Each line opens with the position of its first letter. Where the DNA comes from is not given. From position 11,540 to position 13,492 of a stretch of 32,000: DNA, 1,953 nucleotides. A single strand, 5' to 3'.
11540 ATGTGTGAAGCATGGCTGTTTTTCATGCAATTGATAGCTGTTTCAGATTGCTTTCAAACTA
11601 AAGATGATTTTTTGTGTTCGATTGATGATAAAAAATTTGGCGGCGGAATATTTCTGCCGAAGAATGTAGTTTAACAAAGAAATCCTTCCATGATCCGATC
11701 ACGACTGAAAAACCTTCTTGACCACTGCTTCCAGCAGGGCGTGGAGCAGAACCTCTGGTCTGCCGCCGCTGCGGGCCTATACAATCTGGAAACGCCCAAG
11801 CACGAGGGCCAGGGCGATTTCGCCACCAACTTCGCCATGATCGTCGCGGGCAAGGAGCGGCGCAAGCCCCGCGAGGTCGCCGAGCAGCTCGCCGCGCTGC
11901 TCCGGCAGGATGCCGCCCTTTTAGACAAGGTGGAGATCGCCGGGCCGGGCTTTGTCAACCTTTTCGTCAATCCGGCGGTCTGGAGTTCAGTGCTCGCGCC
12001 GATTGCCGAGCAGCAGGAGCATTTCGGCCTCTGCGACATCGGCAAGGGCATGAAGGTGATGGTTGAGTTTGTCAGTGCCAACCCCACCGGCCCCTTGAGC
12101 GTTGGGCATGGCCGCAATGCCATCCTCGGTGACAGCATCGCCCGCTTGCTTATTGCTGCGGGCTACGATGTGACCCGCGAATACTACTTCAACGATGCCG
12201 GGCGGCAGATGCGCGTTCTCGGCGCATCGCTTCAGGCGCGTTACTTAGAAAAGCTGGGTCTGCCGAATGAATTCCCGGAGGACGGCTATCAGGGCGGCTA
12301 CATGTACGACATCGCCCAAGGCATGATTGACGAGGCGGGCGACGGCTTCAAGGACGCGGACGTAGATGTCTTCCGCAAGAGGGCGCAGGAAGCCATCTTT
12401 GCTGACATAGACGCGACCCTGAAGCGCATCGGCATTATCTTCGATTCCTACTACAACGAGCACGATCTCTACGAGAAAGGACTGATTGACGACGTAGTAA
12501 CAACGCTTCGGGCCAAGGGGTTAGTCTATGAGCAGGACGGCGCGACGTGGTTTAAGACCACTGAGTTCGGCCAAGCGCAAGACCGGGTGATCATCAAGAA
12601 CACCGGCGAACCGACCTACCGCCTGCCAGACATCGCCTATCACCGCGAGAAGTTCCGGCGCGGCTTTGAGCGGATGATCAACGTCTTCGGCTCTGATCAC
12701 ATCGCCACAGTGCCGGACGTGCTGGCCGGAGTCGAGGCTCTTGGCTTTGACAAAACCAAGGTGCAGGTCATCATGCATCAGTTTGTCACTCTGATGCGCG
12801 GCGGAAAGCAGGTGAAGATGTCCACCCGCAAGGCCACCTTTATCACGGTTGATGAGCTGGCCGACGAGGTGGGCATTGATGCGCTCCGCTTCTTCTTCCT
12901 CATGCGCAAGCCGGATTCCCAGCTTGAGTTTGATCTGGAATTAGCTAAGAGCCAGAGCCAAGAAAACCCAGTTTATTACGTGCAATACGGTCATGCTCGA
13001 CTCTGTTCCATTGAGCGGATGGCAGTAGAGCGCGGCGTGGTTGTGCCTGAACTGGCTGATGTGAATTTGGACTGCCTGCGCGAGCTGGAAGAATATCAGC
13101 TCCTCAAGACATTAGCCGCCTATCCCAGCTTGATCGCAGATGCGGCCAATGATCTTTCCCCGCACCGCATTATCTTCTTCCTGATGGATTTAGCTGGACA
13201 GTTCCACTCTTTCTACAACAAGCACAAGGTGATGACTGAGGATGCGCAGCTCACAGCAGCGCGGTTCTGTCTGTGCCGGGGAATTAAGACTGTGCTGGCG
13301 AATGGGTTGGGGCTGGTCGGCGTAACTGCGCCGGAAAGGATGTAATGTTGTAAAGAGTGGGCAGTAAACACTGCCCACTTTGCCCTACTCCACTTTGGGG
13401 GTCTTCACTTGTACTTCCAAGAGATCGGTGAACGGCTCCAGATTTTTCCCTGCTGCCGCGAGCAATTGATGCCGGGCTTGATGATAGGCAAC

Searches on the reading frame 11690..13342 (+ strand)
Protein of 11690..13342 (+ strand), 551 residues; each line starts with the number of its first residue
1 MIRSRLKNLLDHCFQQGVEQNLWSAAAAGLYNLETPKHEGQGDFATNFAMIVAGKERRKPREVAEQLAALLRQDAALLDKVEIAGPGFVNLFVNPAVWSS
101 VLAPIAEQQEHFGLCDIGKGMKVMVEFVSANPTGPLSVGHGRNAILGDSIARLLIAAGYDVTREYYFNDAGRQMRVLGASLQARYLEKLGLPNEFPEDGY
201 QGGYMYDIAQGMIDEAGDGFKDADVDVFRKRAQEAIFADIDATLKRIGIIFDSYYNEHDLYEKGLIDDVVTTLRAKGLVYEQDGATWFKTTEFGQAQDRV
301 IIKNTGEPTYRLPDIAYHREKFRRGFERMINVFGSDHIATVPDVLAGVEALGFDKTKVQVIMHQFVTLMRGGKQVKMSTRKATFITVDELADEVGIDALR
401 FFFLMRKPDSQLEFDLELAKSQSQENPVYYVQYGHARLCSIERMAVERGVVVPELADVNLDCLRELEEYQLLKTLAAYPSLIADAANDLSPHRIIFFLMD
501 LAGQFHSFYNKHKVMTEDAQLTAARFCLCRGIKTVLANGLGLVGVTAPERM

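Call 73: find_related_loci(query=window:11690-13342:+, collection=metagenome_contigs, flank=4000)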
Query window:11690-13342:+ (551 aa) in metagenome_contigs; peptide patterns used: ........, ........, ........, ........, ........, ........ (x = any residue, [..] = any of these).
600 stretches matched a pattern (row limit reached: there are more); 517 encode a relative of the query (tblastn E <= 1e-3); the best 80 are kept; 80 distinct loci.
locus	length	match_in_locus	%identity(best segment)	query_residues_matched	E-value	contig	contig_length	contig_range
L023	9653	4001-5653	80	1-551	0e+0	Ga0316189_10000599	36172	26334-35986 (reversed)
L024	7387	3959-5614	78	1-551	0e+0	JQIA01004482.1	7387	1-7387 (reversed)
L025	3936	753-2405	77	1-551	0e+0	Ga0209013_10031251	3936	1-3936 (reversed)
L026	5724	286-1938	78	1-551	0e+0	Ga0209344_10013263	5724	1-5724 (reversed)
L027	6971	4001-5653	72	1-551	0e+0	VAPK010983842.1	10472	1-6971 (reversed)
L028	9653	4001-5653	71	1-551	0e+0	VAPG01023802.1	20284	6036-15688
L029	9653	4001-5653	71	1-551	0e+0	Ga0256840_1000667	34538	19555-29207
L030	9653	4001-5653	70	1-551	0e+0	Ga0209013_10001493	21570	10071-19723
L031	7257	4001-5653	71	1-551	0e+0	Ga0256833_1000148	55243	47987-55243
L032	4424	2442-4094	70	1-551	0e+0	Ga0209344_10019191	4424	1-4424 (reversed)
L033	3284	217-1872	70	1-551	0e+0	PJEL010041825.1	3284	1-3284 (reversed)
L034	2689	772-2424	70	1-551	0e+0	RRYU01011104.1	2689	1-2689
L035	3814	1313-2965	69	1-551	0e+0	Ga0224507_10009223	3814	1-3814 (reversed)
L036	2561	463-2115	73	1-551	0e+0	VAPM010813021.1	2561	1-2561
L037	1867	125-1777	71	1-551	0e+0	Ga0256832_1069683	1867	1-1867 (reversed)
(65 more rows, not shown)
